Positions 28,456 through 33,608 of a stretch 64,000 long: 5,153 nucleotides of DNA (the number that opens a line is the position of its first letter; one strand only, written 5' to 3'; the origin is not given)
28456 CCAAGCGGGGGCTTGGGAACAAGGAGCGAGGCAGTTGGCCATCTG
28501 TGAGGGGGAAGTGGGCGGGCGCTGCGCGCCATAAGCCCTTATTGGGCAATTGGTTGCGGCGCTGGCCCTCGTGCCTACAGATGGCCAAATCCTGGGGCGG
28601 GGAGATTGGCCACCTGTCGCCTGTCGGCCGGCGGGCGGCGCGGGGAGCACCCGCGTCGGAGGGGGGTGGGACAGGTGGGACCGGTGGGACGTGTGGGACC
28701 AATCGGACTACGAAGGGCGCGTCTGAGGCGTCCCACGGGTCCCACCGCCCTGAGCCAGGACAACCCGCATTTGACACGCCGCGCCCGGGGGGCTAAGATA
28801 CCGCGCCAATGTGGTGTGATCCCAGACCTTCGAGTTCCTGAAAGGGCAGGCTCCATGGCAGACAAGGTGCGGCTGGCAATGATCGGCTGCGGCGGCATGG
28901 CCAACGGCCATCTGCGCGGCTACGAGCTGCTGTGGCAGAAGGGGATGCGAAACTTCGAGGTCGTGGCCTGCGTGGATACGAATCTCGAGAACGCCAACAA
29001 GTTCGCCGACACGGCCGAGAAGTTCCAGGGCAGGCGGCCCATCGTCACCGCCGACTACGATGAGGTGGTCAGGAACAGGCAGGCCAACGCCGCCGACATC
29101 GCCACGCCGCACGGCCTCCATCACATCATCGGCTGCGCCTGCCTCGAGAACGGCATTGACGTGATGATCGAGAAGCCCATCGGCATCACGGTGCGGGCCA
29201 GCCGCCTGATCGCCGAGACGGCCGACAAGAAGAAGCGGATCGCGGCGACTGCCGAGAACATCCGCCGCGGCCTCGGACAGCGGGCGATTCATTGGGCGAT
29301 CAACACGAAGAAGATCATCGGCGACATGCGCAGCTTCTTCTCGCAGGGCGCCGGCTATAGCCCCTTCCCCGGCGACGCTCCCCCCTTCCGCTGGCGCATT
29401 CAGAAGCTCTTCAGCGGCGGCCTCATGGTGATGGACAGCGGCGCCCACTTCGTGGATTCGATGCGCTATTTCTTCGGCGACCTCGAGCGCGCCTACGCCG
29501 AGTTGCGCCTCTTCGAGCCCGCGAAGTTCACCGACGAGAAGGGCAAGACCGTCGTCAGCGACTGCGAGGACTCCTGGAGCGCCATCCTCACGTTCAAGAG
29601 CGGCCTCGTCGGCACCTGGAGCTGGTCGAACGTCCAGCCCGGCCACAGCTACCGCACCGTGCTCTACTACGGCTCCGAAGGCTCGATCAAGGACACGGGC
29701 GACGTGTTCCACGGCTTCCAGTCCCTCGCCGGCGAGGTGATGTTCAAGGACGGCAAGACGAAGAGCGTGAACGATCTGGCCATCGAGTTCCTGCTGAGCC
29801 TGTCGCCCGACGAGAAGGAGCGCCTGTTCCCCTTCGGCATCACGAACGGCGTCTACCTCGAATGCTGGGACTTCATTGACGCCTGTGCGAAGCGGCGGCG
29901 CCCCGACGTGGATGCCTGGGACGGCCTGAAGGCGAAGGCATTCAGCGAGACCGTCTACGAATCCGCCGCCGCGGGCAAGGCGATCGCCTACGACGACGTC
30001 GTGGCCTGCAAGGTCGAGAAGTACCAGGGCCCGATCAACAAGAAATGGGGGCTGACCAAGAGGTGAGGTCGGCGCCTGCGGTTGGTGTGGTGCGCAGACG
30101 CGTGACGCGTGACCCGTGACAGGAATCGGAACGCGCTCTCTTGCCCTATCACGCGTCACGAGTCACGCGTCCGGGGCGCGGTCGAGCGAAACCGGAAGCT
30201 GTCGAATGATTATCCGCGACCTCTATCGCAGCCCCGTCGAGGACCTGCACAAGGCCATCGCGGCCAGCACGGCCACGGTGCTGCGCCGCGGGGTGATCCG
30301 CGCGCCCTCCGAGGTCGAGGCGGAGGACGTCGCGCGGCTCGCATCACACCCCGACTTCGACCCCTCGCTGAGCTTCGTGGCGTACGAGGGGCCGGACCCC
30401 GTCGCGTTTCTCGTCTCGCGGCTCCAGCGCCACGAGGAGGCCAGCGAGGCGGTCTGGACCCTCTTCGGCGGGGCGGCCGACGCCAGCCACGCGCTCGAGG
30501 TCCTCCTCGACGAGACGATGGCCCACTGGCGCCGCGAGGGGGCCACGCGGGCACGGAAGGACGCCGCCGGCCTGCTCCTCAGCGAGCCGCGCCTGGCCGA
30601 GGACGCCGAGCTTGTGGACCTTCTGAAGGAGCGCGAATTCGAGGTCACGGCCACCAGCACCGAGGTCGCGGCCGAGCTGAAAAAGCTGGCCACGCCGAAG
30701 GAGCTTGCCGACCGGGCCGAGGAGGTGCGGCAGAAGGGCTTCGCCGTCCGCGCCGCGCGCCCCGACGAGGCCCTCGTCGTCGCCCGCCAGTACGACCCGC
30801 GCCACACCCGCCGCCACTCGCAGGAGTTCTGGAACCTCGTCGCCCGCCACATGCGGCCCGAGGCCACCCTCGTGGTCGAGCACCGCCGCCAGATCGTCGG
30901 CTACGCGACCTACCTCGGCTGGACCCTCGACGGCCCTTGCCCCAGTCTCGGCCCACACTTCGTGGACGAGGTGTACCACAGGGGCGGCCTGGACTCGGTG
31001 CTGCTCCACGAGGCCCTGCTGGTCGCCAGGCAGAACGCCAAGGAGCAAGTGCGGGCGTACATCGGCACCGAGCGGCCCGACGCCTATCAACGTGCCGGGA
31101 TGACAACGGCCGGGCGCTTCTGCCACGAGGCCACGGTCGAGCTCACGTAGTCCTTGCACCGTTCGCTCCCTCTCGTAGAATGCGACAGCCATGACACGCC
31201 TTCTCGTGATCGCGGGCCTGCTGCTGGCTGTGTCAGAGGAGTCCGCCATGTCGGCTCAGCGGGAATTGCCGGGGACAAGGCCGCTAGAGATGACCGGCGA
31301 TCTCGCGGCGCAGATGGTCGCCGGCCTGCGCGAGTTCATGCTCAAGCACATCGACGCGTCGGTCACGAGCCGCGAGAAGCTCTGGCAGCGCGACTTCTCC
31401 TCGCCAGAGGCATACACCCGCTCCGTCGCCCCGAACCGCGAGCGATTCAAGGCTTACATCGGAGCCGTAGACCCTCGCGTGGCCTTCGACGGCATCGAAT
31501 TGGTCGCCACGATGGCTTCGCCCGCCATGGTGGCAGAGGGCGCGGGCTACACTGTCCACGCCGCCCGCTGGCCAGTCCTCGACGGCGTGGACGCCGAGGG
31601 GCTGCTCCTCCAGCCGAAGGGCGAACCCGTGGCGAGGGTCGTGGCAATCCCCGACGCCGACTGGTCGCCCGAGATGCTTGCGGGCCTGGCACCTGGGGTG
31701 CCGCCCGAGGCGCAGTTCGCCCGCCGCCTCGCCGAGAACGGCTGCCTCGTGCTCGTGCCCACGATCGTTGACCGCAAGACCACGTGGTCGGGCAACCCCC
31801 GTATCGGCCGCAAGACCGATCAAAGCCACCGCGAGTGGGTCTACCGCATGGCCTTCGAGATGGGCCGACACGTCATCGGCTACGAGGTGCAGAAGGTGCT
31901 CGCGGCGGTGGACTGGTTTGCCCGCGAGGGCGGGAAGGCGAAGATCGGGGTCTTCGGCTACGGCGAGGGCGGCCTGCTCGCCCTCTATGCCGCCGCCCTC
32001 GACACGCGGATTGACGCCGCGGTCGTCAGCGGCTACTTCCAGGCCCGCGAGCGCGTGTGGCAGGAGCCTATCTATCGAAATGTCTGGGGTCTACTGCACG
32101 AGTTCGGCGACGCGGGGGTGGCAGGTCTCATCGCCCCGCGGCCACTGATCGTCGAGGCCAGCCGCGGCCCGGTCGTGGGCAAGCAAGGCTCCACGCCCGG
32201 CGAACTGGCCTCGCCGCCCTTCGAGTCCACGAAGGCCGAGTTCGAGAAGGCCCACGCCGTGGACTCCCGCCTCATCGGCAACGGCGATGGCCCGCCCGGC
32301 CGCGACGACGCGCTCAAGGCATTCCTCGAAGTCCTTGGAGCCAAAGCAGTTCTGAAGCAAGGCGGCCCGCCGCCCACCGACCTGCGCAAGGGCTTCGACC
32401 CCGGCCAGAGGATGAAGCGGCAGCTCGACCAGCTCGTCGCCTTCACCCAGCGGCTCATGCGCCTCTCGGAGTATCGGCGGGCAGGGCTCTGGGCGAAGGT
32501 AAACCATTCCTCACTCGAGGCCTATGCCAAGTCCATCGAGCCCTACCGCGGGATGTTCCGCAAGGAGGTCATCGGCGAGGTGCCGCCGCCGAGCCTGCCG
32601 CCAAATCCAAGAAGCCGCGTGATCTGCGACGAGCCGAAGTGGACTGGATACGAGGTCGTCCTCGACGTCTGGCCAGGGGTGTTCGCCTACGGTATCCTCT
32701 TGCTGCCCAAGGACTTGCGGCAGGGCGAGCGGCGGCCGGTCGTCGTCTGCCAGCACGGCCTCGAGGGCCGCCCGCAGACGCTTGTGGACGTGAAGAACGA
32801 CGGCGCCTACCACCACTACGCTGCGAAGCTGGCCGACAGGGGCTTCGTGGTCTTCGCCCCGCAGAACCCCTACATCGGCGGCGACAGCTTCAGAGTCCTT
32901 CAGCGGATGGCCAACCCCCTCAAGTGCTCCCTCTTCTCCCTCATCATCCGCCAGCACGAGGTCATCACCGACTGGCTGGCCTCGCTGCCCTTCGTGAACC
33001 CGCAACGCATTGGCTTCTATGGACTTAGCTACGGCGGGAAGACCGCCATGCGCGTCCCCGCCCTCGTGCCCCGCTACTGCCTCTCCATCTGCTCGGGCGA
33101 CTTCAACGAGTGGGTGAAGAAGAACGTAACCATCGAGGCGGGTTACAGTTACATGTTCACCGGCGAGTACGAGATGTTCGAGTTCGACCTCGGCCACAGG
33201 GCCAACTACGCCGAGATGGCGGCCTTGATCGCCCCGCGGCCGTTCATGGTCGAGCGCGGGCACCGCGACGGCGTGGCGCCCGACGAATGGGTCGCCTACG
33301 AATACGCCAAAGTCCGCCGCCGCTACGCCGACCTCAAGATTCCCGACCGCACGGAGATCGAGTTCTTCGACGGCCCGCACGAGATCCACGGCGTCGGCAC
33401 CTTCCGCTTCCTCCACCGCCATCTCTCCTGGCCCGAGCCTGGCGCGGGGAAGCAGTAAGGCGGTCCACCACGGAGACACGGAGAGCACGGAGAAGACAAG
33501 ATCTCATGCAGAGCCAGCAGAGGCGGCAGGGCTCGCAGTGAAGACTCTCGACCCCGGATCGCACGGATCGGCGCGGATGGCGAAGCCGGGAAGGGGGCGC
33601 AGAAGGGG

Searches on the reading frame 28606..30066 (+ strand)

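Call 9: search_protein_families(library=pfam, proteins=[window:28606-30066:+], max_evalue=0.001)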
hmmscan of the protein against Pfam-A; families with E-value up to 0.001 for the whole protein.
window:28606-30066:+ (486 aa): 3 families
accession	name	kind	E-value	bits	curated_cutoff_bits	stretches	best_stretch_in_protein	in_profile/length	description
PF01408.29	GFO_IDH_MocA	-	5.8e-18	66.2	24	1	89-213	2-116/120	Oxidoreductase family, NAD-binding Rossmann fold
PF22725.1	GFO_IDH_MocA_C3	-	4.6e-16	59.4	27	1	237-361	12-123/124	GFO/IDH/MocA C-terminal domain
PF02894.22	GFO_IDH_MocA_C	-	4.1e-14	53.3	22.9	1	256-459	25-215/218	Oxidoreductase family, C-terminal alpha/beta domain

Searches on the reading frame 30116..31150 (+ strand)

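Call 9: search_protein_families(library=pfam, proteins=[window:30116-31150:+], max_evalue=0.001)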
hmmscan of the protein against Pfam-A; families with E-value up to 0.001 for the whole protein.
window:30116-31150:+ (344 aa): 1 family
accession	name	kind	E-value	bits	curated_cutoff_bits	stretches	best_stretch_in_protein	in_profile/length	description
PF00583.31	Acetyltransf_1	-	0.00026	21.7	20.7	0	232-311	18-95/116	Acetyltransferase (GNAT) family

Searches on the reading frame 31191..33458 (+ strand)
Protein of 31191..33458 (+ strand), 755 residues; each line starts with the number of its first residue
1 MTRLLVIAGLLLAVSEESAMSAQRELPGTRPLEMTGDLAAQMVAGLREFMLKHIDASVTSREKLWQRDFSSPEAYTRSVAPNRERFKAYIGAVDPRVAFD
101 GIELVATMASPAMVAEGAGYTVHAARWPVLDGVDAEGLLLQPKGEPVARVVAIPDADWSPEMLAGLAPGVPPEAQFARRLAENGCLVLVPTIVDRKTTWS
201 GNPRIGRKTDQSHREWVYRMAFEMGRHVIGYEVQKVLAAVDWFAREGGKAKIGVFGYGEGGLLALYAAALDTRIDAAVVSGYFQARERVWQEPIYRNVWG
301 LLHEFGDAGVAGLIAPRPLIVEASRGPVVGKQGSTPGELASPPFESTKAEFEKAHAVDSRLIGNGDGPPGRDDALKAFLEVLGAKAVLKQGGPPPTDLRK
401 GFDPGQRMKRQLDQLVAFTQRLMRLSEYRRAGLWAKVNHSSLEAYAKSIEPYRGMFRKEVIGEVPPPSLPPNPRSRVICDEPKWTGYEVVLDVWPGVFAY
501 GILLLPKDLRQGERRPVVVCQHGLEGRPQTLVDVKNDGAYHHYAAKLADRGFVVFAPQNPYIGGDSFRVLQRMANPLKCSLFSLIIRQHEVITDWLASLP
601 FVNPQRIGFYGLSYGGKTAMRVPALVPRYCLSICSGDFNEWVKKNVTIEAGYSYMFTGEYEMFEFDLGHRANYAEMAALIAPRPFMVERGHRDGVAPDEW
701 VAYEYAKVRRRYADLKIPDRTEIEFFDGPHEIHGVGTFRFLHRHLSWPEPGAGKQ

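Call 9: search_protein_families(library=pfam, proteins=[window:31191-33458:+], max_evalue=0.001)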
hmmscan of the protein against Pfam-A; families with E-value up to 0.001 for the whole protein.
window:31191-33458:+ (755 aa): 5 families
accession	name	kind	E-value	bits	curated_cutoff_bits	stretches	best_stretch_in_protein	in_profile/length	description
PF01738.24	DLH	-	6.4e-14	52.5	21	1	175-279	32-126/217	Dienelactone hydrolase family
PF00561.26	Abhydrolase_1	-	9.5e-07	29.2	25.8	0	516-664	1-132/245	alpha/beta hydrolase fold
PF00326.27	Peptidase_S9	-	2.7e-05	24.2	22.6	0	548-693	11-155/213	Prolyl oligopeptidase family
PF22244.2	GCE_fung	-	2.8e-05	24.5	27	0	592-634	90-134/231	Glucuronyl esterase, fungi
PF05448.18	AXE1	-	0.00023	20.5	21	0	594-631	165-202/321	Acetyl xylan esterase (AXE1)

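Call 68: search_protein_families(library=padloc, proteins=[window:31191-33458:+], max_evalue=0.001)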
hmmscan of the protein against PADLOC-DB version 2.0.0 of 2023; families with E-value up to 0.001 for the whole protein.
window:31191-33458:+ (755 aa): 0 families
